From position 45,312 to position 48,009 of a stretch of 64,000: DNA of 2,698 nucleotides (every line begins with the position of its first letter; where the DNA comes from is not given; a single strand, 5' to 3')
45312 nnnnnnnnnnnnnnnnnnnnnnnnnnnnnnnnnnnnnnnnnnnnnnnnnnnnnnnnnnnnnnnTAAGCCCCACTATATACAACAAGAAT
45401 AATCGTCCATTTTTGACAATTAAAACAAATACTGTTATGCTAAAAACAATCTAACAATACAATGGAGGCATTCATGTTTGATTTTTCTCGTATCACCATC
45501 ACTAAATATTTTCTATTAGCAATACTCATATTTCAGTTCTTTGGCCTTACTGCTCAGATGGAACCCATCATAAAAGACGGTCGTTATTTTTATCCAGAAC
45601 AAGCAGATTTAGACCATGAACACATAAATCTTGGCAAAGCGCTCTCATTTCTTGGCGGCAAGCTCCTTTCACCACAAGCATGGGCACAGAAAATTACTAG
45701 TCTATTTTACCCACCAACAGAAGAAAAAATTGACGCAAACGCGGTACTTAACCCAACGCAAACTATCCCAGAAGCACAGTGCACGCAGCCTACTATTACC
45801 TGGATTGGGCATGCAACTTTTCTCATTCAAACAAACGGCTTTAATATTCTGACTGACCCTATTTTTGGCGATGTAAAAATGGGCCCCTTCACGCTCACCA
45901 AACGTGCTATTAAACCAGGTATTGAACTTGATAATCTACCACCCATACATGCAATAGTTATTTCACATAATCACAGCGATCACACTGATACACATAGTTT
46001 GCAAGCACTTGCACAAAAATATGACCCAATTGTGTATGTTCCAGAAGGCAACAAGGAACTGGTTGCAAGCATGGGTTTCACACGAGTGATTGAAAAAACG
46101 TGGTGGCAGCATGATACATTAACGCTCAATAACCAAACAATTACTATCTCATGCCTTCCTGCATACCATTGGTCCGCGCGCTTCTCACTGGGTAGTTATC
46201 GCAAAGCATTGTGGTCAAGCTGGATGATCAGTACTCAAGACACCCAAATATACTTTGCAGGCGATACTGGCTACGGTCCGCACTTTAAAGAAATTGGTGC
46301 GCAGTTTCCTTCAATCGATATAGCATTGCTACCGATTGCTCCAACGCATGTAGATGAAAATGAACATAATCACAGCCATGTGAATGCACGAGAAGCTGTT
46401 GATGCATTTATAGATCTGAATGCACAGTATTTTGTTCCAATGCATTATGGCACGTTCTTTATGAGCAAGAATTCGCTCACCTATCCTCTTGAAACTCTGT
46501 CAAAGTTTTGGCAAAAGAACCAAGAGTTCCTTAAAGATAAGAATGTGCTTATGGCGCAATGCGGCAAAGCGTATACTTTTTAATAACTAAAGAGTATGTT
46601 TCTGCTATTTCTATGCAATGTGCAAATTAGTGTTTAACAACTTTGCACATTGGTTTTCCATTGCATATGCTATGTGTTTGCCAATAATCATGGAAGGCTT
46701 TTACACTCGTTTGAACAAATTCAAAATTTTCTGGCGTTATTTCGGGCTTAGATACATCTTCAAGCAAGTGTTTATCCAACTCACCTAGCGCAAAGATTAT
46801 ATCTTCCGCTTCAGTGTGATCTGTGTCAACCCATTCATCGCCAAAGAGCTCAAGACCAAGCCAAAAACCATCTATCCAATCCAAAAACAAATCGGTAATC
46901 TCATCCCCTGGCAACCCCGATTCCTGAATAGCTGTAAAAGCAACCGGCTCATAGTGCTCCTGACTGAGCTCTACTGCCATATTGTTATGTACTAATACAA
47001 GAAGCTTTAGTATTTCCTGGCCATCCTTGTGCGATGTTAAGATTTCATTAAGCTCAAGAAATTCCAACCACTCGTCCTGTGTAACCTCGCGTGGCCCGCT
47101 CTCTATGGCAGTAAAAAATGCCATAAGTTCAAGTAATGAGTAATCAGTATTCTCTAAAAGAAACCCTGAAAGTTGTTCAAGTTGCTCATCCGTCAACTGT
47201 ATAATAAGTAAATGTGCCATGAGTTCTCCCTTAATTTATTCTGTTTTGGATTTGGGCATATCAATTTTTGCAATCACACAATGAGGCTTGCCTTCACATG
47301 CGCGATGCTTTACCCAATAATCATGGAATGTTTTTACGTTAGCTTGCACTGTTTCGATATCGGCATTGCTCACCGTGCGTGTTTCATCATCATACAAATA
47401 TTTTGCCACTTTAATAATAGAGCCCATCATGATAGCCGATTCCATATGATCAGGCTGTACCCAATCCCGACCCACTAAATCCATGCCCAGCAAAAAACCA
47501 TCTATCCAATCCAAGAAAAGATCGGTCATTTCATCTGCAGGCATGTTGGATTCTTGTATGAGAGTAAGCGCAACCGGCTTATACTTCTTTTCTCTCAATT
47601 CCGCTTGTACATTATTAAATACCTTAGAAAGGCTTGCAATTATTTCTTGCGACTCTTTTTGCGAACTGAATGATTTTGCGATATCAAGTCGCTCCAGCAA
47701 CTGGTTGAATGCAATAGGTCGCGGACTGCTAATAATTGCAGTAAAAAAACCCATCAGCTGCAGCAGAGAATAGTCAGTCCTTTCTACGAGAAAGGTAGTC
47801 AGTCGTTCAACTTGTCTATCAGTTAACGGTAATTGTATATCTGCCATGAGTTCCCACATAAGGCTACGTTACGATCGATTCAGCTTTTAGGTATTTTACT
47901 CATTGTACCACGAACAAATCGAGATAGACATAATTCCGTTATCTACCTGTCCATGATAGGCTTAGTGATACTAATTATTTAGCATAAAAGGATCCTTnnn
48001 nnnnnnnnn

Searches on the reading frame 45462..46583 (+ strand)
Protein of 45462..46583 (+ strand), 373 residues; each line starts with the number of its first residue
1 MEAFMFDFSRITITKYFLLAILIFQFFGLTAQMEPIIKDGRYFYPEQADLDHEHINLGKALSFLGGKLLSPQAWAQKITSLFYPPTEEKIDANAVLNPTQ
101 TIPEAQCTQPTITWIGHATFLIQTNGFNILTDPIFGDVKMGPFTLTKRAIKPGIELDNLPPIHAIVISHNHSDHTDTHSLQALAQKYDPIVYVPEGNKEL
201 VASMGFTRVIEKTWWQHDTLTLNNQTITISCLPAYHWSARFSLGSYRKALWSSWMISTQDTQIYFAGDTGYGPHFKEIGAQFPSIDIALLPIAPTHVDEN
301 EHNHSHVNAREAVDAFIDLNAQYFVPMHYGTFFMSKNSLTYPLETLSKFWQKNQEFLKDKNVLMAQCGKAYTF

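Call 19: search_protein_families(library=pfam, proteins=[window:45462-46583:+], max_evalue=0.01)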
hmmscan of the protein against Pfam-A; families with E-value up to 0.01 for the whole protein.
window:45462-46583:+ (373 aa): 4 families
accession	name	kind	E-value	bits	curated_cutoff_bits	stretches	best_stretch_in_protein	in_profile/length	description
PF12706.13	Lactamase_B_2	-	8.5e-32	110.8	27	1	128-329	2-200/200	Beta-lactamase superfamily domain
PF13483.12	Lactamase_B_3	-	1.8e-20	73.9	24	1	111-328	1-160/160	Beta-lactamase superfamily domain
PF00753.33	Lactamase_B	-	4.8e-08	33.6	22.7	1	114-193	3-73/196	Metallo-beta-lactamase superfamily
PF10250.15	O-FucT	-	0.0011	19.1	31.5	1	258-332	243-315/326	GDP-fucose protein O-fucosyltransferase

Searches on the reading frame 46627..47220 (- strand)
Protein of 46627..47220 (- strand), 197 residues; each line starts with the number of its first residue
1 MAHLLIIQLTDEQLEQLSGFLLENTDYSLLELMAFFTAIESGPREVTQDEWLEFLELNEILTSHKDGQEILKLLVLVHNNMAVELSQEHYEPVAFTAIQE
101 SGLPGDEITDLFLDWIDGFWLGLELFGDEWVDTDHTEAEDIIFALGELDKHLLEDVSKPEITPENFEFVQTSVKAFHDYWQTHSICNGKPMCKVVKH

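Call 19: search_protein_families(library=pfam, proteins=[window:46627-47220:-], max_evalue=0.01)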
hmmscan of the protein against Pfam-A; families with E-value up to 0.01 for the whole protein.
window:46627-47220:- (197 aa): 1 family
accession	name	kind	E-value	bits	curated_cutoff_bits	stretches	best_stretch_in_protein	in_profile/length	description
PF03695.18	UPF0149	-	6.1e-15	56.3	25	1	29-181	19-180/181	Uncharacterised protein family (UPF0149)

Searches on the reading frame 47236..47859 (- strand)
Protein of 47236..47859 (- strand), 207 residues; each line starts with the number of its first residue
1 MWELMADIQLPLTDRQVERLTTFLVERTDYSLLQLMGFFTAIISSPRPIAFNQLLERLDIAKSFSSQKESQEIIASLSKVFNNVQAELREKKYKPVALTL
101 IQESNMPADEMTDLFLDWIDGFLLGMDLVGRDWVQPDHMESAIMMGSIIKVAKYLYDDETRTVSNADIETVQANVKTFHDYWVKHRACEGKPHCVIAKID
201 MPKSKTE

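Call 19: search_protein_families(library=pfam, proteins=[window:47236-47859:-], max_evalue=0.01)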
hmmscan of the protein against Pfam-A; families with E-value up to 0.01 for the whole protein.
window:47236-47859:- (207 aa): 2 families
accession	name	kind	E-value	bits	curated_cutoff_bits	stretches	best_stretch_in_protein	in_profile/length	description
PF03695.18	UPF0149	-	7.3e-15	56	25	1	31-182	18-179/181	Uncharacterised protein family (UPF0149)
PF14265.11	DUF4355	-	0.0036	18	25.4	0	64-116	38-92/124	Capsid assembly scaffolding protein Gp46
